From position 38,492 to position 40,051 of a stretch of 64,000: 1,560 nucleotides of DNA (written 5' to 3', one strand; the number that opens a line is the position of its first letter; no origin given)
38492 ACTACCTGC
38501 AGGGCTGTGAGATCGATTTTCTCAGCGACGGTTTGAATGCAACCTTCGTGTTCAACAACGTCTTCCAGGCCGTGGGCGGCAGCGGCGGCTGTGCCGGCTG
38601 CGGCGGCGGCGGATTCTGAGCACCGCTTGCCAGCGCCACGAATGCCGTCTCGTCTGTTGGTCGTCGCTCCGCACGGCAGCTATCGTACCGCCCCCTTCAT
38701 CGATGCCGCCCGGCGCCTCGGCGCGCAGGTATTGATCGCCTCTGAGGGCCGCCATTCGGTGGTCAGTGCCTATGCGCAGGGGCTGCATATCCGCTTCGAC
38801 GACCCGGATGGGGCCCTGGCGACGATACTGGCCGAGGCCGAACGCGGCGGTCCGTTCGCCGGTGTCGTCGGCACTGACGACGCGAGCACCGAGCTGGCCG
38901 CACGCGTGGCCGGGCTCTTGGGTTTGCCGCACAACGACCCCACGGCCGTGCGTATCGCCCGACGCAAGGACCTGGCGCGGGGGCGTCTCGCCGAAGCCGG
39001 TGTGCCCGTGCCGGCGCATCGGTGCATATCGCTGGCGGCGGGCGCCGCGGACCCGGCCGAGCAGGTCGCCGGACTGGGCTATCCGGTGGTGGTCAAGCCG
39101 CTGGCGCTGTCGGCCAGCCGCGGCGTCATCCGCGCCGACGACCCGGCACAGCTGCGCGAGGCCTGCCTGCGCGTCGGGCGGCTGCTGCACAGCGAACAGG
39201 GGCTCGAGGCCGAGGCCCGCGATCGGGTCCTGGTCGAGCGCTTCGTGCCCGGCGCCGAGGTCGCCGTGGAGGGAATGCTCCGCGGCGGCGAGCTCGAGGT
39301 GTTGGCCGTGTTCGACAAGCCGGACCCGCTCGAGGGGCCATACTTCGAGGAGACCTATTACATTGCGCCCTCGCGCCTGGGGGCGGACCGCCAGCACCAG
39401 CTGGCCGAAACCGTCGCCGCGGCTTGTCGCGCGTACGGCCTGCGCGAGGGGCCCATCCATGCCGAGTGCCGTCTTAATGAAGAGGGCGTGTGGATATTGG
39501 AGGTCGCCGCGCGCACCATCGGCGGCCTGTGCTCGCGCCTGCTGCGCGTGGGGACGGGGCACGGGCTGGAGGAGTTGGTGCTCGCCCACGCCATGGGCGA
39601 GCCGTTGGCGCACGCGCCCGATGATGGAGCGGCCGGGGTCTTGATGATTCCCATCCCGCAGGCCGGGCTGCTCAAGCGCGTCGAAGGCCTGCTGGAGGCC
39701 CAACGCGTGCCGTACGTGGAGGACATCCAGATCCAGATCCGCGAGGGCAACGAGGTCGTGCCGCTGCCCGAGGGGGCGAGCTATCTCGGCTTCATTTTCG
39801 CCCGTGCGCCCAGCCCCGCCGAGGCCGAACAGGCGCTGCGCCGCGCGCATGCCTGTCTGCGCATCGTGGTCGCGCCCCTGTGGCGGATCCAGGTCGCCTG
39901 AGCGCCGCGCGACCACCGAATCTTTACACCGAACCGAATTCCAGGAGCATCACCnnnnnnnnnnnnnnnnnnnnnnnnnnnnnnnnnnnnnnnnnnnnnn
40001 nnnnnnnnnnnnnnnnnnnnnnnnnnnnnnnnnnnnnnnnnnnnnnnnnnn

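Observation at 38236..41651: Uncharacterised four-gene cassette: A-type Fe-S carrier, ATP-grasp ligase, AmmeMemoRadiSam-type radical SAM enzyme and DUF302 protein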

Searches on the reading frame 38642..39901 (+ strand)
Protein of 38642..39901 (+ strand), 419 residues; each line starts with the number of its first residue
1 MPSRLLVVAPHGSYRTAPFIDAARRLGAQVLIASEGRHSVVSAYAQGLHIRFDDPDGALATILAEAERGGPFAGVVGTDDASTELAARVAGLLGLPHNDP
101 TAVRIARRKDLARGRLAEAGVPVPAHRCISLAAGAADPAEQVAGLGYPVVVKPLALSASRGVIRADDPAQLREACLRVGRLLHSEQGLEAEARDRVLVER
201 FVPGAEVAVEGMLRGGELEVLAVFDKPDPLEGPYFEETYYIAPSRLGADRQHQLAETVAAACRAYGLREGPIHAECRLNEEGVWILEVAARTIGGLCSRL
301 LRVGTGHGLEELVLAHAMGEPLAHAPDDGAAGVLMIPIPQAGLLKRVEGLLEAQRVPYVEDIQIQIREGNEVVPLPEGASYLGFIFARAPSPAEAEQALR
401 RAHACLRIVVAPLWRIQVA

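Call 3: search_protein_families(library=pfam, proteins=[window:38642-39898:+], max_evalue=0.01)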
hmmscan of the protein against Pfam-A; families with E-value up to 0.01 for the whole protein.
seq(419 aa): 7 families
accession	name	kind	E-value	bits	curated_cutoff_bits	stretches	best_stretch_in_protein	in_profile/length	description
PF13535.11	ATP-grasp_4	-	1.3e-28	100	27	1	146-298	2-158/160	ATP-grasp domain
PF18603.7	LAL_C2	-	2.4e-18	66.6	29.4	1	335-410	2-77/78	L-amino acid ligase C-terminal domain 2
PF18130.6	ATPgrasp_N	-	5.6e-09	36.9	27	1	21-97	2-81/81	ATP-grasp N-terminal domain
PF01071.24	GARS_A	-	3.6e-06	27.4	27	1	117-221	11-108/194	Phosphoribosylglycinamide synthetase, ATP-grasp (A) domain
PF07478.18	Dala_Dala_lig_C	-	7.9e-05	22.7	24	1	117-224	3-102/204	D-ala D-ala ligase C-terminus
PF02786.22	CPSase_L_D2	-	0.00012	22.2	19.8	1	110-321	3-207/211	Carbamoyl-phosphate synthase L chain, ATP binding domain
PF02222.28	ATP-grasp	-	0.0067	16.5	27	0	116-291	3-162/179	ATP-grasp domain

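Call 4: search_protein_families(library=ncbifam, proteins=[window:38642-39898:+], max_evalue=0.01)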
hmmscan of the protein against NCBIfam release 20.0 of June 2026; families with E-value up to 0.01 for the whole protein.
seq(419 aa): 20 families
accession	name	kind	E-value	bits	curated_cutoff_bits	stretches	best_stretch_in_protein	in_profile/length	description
NF002563.0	PRK02186.1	subfamily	2.3e-39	135.3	625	1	72-408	71-394/890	argininosuccinate lyase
NF005543.0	PRK07206.1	subfamily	3.9e-17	62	302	1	64-385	64-387/416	hypothetical protein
NF002378.0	PRK01372.1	subfamily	1.1e-11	44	243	1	97-289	89-268/305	D-alanine--D-alanine ligase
NF010623.0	PRK14016.1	subfamily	6.4e-10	37.8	877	1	102-206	208-299/871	cyanophycin synthetase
NF041595.1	dap_A_syn_DdaF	equivalog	5.8e-09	35.2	840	1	57-307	64-307/424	dapdiamide A synthase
NF053745.1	AAntcapLigBacD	equivalog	7.3e-09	34.5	850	1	88-294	116-330/471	alanine--anticapsin ligase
TIGR01205.1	D_ala_D_alaTIGR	subfamily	5.2e-08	32.2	245.65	1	101-288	99-283/318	D-alanine--D-alanine ligase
TIGR02068.2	cya_phycin_syn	equivalog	1.3e-06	26.7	850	1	101-206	206-298/862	cyanophycin synthetase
TIGR00877.1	purD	equivalog_domain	4.9e-06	25.6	288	1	102-221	98-210/425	phosphoribosylamine--glycine ligase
TIGR02144.1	LysX_arch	equivalog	2e-05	23.8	275.6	1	98-171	77-147/281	lysine biosynthesis protein LysX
TIGR00768.1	rimK_fam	subfamily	5e-05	22.8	143.4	1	98-173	77-149/276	RimK family alpha-L-glutamate ligase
NF000091.3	D_ala_D_ser_VanG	exception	5.2e-05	22.2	495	1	105-209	132-225/344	D-alanine--D-serine ligase VanG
NF009404.0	PRK12767.1-3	equivalog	8.2e-05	21.6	316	1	103-208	106-209/344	carbamoyl phosphate synthase-like protein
NF009402.0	PRK12767.1-1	equivalog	0.00033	19.6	218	0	96-172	103-174/329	carbamoyl phosphate synthase-like protein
NF004680.0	PRK06019.1-6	equivalog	0.00036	19.4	327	1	99-175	107-181/405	5-(carboxyamino)imidazole ribonucleotide synthase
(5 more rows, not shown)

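Call 18: search_solved_structures(query=window:38642-39901:+, max_evalue=0.001)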
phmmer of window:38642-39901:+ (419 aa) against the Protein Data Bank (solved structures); distinct sequences matched with E-value up to 0.001: 7.
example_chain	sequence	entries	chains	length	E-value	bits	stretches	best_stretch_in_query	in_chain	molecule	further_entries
3vot_A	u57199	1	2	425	2.6e-38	135.5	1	51-404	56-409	L-amino acid ligase, BL00235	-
30vh_A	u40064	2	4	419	8.2e-09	38.3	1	46-305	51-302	L-amino acid ligase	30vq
3wo1_A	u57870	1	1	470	3.1e-06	29.8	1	86-297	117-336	Alanine-anticapsin ligase BacD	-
3wnz_A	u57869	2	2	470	4.6e-06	29.2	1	86-295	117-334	Alanine-anticapsin ligase BacD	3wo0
3vmm_A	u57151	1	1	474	4.8e-06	29.2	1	86-295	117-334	Alanine-anticapsin ligase BacD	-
8evy_B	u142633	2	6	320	1e-05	28.1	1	94-297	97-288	D-alanine--D-alanine ligase B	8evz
4wd3_A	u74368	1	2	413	1.3e-05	27.8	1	44-376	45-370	L-amino acid ligase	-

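Call 19: find_homologous_proteins(query=window:38642-39901:+)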
Query window:38642-39901:+ (419 aa): 8000 proteins with E <= 0.001 among 8000 candidates; the best 120 are listed.
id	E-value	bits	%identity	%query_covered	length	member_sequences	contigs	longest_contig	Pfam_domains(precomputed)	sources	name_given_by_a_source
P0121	8.7e-263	890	99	100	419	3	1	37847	PF13535.12,PF18130.7,PF01071.25,PF18603.8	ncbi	-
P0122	7.3e-219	745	83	100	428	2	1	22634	PF13535.12,PF18130.7,PF01071.25,PF18603.8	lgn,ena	-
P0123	9.1e-174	596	66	100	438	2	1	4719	PF13535.12,PF18130.7,PF18603.8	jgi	jgi:biotin carboxylase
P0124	1.0e-173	596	68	99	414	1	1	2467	PF13535.12,PF18130.7,PF18603.8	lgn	-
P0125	1.4e-170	586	69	100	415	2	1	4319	PF13535.12,PF18603.8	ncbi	-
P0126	2.5e-170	585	67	100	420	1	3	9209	PF13535.12,PF18130.7,PF18603.8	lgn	-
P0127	5.2e-170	584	65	99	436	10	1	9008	PF13535.12,PF18603.8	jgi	-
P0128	5.5e-170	584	65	100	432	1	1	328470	PF13535.12,PF18130.7,PF01071.25,PF18603.8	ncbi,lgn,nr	ncbi:MAG: ATP-grasp domain-containing protein [Gammaproteobacteria bacterium]|nr:ATP-grasp domain-co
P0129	7.3e-170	584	68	98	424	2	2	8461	PF13535.12,PF18130.7,PF18603.8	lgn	-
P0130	1.1e-169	583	68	98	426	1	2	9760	PF13535.12,PF18130.7,PF18603.8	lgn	-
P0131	4.7e-169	581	66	99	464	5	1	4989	PF13535.12,PF18130.7,PF18603.8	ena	-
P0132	8.1e-169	580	65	98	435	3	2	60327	PF13535.12,PF18130.7,PF01071.25,PF18603.8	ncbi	ncbi:MAG: ATP-grasp domain-containing protein [Acidiferrobacterales bacterium]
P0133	1.2e-168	580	66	100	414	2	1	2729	PF13535.12,PF02222.28,PF18130.7,PF01071.25,PF18603.8,PF07478.19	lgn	-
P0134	1.4e-168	579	65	99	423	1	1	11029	PF13535.12,PF02222.28,PF18130.7,PF01071.25,PF18603.8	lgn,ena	-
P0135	1.7e-168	579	65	99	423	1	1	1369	PF13535.12,PF18130.7,PF01071.25,PF18603.8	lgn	-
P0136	3.1e-168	578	69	98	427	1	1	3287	PF13535.12,PF18130.7,PF18603.8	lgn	-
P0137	6.3e-168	577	66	100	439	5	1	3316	PF13535.12,PF18130.7,PF18603.8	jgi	jgi:biotin carboxylase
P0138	6.7e-168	577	66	100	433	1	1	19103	PF13535.12,PF18130.7,PF18603.8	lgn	-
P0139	7.8e-168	577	67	99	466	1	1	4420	PF13535.12,PF18130.7,PF18603.8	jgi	jgi:biotin carboxylase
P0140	1.0e-167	576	67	99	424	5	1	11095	PF13535.12,PF18130.7,PF01071.25,PF18603.8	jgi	-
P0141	1.0e-167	576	66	99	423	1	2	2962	PF13535.12,PF02222.28,PF18130.7,PF01071.25,PF18603.8,PF07478.19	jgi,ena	-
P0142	1.9e-167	576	68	98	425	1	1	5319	PF13535.12,PF18130.7,PF18603.8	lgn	-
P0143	2.2e-167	575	65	98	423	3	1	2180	PF13535.12,PF18130.7,PF01071.25,PF18603.8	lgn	-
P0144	2.5e-167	575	64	99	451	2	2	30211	PF13535.12,PF18130.7,PF01071.25,PF18603.8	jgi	jgi:biotin carboxylase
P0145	2.8e-167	575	66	98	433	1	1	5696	PF13535.12,PF18130.7,PF01071.25,PF18603.8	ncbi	-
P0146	6.2e-167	574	64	99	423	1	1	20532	PF13535.12,PF18130.7,PF01071.25,PF18603.8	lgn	-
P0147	8.4e-167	574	66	100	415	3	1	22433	PF13535.12,PF18603.8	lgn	-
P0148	1.0e-166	573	65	100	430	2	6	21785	PF13535.12,PF18130.7,PF18603.8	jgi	jgi:biotin carboxylase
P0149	1.1e-166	573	66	98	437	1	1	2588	PF13535.12,PF18130.7,PF18603.8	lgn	-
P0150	1.3e-166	573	64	99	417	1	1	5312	PF13535.12,PF18130.7,PF01071.25,PF18603.8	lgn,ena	-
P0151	1.7e-166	572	65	100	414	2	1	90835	PF13535.12,PF02222.28,PF18130.7,PF01071.25,PF18603.8,PF07478.19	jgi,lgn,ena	-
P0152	2.0e-166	572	65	98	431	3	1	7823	PF13535.12,PF18130.7,PF18603.8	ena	-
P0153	2.1e-166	572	65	100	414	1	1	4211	PF13535.12,PF02222.28,PF18130.7,PF01071.25,PF18603.8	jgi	jgi:biotin carboxylase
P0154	2.3e-166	572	67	99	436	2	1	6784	PF13535.12,PF18130.7,PF18603.8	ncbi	-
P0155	3.0e-166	572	65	99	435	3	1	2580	PF13535.12,PF18130.7,PF18603.8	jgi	jgi:biotin carboxylase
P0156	3.1e-166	572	63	100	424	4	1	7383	PF13535.12,PF18130.7,PF01071.25,PF18603.8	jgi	-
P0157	3.7e-166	571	63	100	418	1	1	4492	PF13535.12,PF18130.7,PF01071.25,PF18603.8,PF07478.19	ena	-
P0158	6.1e-166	571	65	99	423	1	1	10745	PF13535.12,PF18130.7,PF01071.25,PF18603.8,PF07478.19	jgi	jgi:biotin carboxylase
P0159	6.7e-166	571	65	98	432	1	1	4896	PF13535.12,PF18130.7,PF01071.25,PF18603.8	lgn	-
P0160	9.8e-166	570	67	99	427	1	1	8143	PF13535.12,PF18130.7,PF18603.8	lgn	-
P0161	1.3e-165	570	64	99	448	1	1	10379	PF13535.12,PF18130.7,PF18603.8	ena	-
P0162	2.0e-165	569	65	99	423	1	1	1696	PF13535.12,PF18130.7,PF01071.25,PF18603.8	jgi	jgi:biotin carboxylase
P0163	2.3e-165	569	65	98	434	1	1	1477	PF13535.12,PF18130.7,PF01071.25,PF18603.8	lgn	-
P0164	2.8e-165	569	63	99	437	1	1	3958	PF13535.12,PF18130.7,PF01071.25,PF18603.8,PF07478.19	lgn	-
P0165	2.9e-165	568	64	99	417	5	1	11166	PF13535.12,PF18130.7,PF01071.25,PF18603.8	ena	-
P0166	3.3e-165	568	63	99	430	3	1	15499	PF13535.12,PF18130.7,PF01071.25,PF18603.8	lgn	-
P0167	4.3e-165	568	65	98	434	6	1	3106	PF13535.12,PF18130.7,PF01071.25,PF18603.8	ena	-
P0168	4.6e-165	568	65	99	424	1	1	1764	PF13535.12,PF18130.7,PF01071.25,PF18603.8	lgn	-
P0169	5.5e-165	568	63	99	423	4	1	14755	PF13535.12,PF18130.7,PF01071.25,PF18603.8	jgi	jgi:biotin carboxylase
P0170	5.9e-165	567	65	98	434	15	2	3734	PF13535.12,PF18130.7,PF01071.25,PF18603.8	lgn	-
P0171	6.5e-165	567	64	99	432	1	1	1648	PF13535.12,PF02222.28,PF18130.7,PF01071.25,PF18603.8,PF07478.19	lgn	-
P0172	1.1e-164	567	63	99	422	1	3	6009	PF13535.12,PF01071.25,PF18603.8,PF07478.19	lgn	-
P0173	1.3e-164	566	67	100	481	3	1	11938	PF13535.12,PF18130.7,PF18603.8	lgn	-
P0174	1.4e-164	566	66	99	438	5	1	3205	PF13535.12,PF18130.7,PF18603.8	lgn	-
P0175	1.5e-164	566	65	98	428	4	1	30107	PF13535.12,PF18130.7,PF01071.25,PF18603.8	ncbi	-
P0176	2.0e-164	566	64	99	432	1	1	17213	PF13535.12,PF02222.28,PF18130.7,PF01071.25,PF18603.8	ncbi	-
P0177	2.3e-164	565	65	98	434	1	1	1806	PF13535.12,PF18130.7,PF01071.25,PF18603.8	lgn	-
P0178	2.4e-164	565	65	98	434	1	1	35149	PF13535.12,PF18130.7,PF01071.25,PF18603.8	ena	-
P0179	2.5e-164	565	65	100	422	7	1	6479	PF13535.12,PF18130.7,PF18603.8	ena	-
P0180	2.8e-164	565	65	98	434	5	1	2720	PF13535.12,PF18130.7,PF01071.25,PF18603.8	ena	-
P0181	3.0e-164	565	66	99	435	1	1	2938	PF13535.12,PF18130.7,PF01071.25,PF18603.8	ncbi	-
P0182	3.3e-164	565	62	99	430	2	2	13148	PF13535.12,PF18130.7,PF01071.25,PF18603.8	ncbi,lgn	-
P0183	4.2e-164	565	66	98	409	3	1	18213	PF13535.12,PF18130.7,PF18603.8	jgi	jgi:biotin carboxylase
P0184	4.3e-164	565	64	99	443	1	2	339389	PF13535.12,PF18130.7,PF01071.25,PF18603.8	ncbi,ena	-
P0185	5.2e-164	564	65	99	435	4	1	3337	PF13535.12,PF02222.28,PF18130.7,PF01071.25,PF18603.8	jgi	-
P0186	5.5e-164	564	68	100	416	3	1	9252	PF13535.12,PF18130.7,PF18603.8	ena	-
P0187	5.8e-164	564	65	99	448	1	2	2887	PF13535.12,PF18130.7,PF01071.25,PF18603.8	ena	-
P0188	6.5e-164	564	65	98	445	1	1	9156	PF13535.12,PF18130.7,PF18603.8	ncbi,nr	ncbi:MAG TPA: ATP-grasp domain-containing protein [Burkholderiales bacterium]|nr:ATP-grasp domain-co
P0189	6.8e-164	564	64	99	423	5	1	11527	PF13535.12,PF02222.28,PF18130.7,PF01071.25,PF18603.8,PF07478.19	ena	-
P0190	6.8e-164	564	64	99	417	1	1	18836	PF13535.12,PF02222.28,PF18130.7,PF02655.20,PF01071.25,PF18603.8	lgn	-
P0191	1.0e-163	563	63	99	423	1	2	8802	PF13535.12,PF18130.7,PF01071.25,PF18603.8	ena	-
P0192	1.1e-163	563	65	98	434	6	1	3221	PF13535.12,PF18130.7,PF01071.25,PF18603.8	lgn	-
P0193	1.1e-163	563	65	98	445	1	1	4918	PF13535.12,PF18130.7,PF01071.25,PF18603.8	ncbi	-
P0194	1.3e-163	563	64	99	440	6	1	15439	PF13535.12,PF18130.7,PF18603.8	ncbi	-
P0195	1.3e-163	563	65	99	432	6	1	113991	PF13535.12,PF02222.28,PF18130.7,PF18603.8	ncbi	-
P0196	1.3e-163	563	65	99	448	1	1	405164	PF13535.12,PF18130.7,PF01071.25,PF18603.8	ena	-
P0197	1.4e-163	563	66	99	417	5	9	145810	PF13535.12,PF18130.7,PF18603.8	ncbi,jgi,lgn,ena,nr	ncbi:MAG: ATP-grasp domain-containing protein [Proteobacteria bacterium]|jgi:biotin carboxylase|nr:A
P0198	1.7e-163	563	66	98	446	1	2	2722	PF13535.12,PF18130.7,PF18603.8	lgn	-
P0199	2.0e-163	562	64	99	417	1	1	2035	PF13535.12,PF02222.28,PF18130.7,PF01071.25,PF18603.8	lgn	-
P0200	2.6e-163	562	62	100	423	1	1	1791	PF13535.12,PF18130.7,PF01071.25,PF18603.8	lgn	-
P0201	2.6e-163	562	63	99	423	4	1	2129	PF13535.12,PF18130.7,PF01071.25,PF18603.8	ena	-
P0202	2.6e-163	562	65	98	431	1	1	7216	PF13535.12,PF02222.28,PF18130.7,PF01071.25,PF18603.8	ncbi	-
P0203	2.9e-163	562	63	99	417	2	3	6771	PF13535.12,PF18130.7,PF01071.25,PF18603.8,PF07478.19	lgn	-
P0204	3.5e-163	562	64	99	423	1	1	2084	PF13535.12,PF18130.7,PF01071.25,PF18603.8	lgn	-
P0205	7.1e-163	561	63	99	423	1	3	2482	PF13535.12,PF18130.7,PF01071.25,PF18603.8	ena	-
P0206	7.2e-163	561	64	99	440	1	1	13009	PF13535.12,PF18130.7,PF01071.25,PF18603.8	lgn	-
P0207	7.5e-163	560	65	99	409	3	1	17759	PF13535.12,PF18130.7,PF01071.25,PF18603.8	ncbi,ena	-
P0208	7.7e-163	560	65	99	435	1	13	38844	PF13535.12,PF18130.7,PF18603.8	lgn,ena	-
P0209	8.3e-163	560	65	99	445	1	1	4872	PF13535.12,PF18130.7,PF18603.8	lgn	-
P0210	8.3e-163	560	65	99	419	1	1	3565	PF13535.12,PF18130.7,PF01071.25,PF18603.8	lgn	-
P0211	9.8e-163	560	64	99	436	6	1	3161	PF13535.12,PF18130.7,PF01071.25,PF18603.8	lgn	-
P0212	1.0e-162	560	63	99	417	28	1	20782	PF13535.12,PF18130.7,PF18603.8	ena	-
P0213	1.1e-162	560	62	99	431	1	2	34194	PF13535.12,PF02222.28,PF18130.7,PF01071.25,PF18603.8,PF07478.19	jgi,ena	-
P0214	1.3e-162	560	65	99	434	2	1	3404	PF13535.12,PF02222.28,PF18130.7,PF01071.25,PF18603.8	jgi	-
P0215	1.3e-162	560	64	99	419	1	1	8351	PF13535.12,PF18130.7,PF01071.25,PF18603.8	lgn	-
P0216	1.3e-162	560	66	99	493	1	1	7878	PF13535.12,PF18130.7,PF18603.8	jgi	-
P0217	1.3e-162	560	64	99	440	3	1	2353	PF13535.12,PF02222.28,PF18130.7,PF01071.25,PF18603.8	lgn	-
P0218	1.5e-162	560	64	99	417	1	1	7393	PF13535.12,PF18130.7,PF02655.20,PF01071.25,PF18603.8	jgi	-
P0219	1.5e-162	560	65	100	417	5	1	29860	PF13535.12,PF18130.7,PF01071.25,PF18603.8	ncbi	-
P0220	1.6e-162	559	63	99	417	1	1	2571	PF13535.12,PF18130.7,PF01071.25,PF18603.8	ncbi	-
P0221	1.7e-162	559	64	99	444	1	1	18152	PF13535.12,PF18130.7,PF01071.25,PF18603.8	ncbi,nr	ncbi:MAG: ATP-grasp domain-containing protein [Sulfuricaulis sp.]|nr:ATP-grasp domain-containing pro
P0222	1.8e-162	559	64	99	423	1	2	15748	PF13535.12,PF02222.28,PF18130.7,PF01071.25,PF18603.8,PF07478.19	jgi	jgi:biotin carboxylase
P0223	2.0e-162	559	63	99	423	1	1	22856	PF13535.12,PF01071.25,PF18603.8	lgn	-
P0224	2.7e-162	559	64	99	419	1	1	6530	PF13535.12,PF18130.7,PF01071.25,PF18603.8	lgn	-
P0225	2.7e-162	559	65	98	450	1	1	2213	PF13535.12,PF18130.7,PF01071.25,PF18603.8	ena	-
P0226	2.8e-162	559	64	99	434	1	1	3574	PF13535.12,PF02222.28,PF18130.7,PF01071.25,PF18603.8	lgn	-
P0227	2.9e-162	559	63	99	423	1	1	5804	PF13535.12,PF18130.7,PF18603.8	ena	-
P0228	3.2e-162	558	65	98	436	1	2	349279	PF13535.12,PF18130.7,PF18603.8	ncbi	ncbi:MAG: ATP-grasp domain-containing protein [Sulfuricaulis sp.]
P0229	3.2e-162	558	62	99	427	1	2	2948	PF13535.12,PF18130.7,PF18603.8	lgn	-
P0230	3.2e-162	558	62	99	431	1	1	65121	PF13535.12,PF02222.28,PF18130.7,PF01071.25,PF18603.8,PF07478.19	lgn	-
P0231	3.4e-162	558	63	99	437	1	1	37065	PF13535.12,PF18603.8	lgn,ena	-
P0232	3.6e-162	558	63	99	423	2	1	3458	PF13535.12,PF18603.8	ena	-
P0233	4.4e-162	558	66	99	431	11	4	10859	PF13535.12,PF18130.7,PF18603.8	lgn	-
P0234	4.5e-162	558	64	99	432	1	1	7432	PF13535.12,PF18130.7,PF18603.8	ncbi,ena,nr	ncbi:MAG: ATP-grasp domain-containing protein [Acidiferrobacterales bacterium]|nr:ATP-grasp domain-c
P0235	4.7e-162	558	65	99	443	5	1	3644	PF13535.12,PF18130.7,PF01071.25,PF18603.8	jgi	jgi:biotin carboxylase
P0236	4.8e-162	558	65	99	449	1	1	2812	PF13535.12,PF18130.7,PF18603.8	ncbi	-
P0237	4.9e-162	558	65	98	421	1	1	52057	PF13535.12,PF02222.28,PF18130.7,PF18603.8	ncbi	-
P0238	5.5e-162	558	64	99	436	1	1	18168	PF13535.12,PF18130.7,PF01071.25,PF18603.8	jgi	jgi:biotin carboxylase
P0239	5.6e-162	558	66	98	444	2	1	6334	PF13535.12,PF18130.7,PF01071.25,PF18603.8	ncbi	-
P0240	5.9e-162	558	65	99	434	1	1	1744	PF13535.12,PF02222.28,PF18130.7,PF01071.25,PF18603.8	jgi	-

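Call 20: find_encoding_contigs(protein=P0228, flank=6000, max_places=2)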
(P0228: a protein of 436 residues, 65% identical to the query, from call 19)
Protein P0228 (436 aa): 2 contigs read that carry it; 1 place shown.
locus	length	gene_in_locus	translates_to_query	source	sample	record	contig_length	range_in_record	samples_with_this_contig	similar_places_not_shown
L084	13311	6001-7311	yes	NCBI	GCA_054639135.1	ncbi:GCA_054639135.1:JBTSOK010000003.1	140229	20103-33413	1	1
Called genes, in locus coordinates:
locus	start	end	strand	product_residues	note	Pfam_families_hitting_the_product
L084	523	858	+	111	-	PF02635:DsrE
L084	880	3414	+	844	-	PF00989:PAS (faint), PF08448:PAS_4 (faint), PF13188:PAS_8 (faint), PF13426:PAS_9, PF00990:GGDEF, PF00563:EAL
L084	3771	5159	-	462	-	PF04055:Radical_SAM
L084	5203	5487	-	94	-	PF04362:Iron_traffic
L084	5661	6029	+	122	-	PF01521:Fe-S_biosyn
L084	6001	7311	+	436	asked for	PF18130:ATPgrasp_N, PF13535:ATP-grasp_4, PF18603:LAL_C2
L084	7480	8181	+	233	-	PF02596:DUF169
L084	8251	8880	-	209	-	PF13489:Methyltransf_23, PF13847:Methyltransf_31, PF08241:Methyltransf_11, PF08242:Methyltransf_12 (weak), PF13649:Methyltransf_25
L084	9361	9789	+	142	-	PF08327:AHSA1 (weak)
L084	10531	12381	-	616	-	PF03979:Sigma70_r1_1, PF00140:Sigma70_r1_2, PF04546:Sigma70_ner, PF04542:Sigma70_r2, PF04539:Sigma70_r3, PF04545:Sigma70_r4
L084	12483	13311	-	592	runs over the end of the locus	PF01807:Zn_ribbon_DnaG, PF08275:DNAG_N, PF01751:Toprim, PF13362:Toprim_3, PF13662:Toprim_4, PF13155:Toprim_2, PF10410:DnaB_bind, PF08278:DnaG_DnaB_bind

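Call 21: find_encoding_contigs(protein=P0188, flank=6000, max_places=2)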
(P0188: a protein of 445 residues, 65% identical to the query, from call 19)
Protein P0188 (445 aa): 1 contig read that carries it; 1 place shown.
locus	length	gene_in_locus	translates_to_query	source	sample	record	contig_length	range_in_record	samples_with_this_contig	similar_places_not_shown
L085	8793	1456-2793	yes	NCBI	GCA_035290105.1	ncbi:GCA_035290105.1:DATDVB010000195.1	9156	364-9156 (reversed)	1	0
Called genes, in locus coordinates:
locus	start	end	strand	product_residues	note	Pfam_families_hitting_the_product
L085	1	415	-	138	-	PF02310:B12-binding (weak)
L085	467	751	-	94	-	PF04362:Iron_traffic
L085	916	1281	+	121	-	PF01521:Fe-S_biosyn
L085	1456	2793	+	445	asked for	PF18130:ATPgrasp_N, PF13535:ATP-grasp_4, PF18603:LAL_C2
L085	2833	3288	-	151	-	PF01475:FUR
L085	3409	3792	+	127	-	PF04355:BamE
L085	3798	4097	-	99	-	PF03658:Ub-RnfH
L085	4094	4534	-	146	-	PF10604:Polyketide_cyc2, PF03364:Polyketide_cyc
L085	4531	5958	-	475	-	PF00209:SNF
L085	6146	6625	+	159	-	PF01668:SmpB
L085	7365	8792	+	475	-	PF13768:VWA_3 (faint), PF00092:VWA, PF13519:VWA_2, PF22058:X25_BaPul_like (faint)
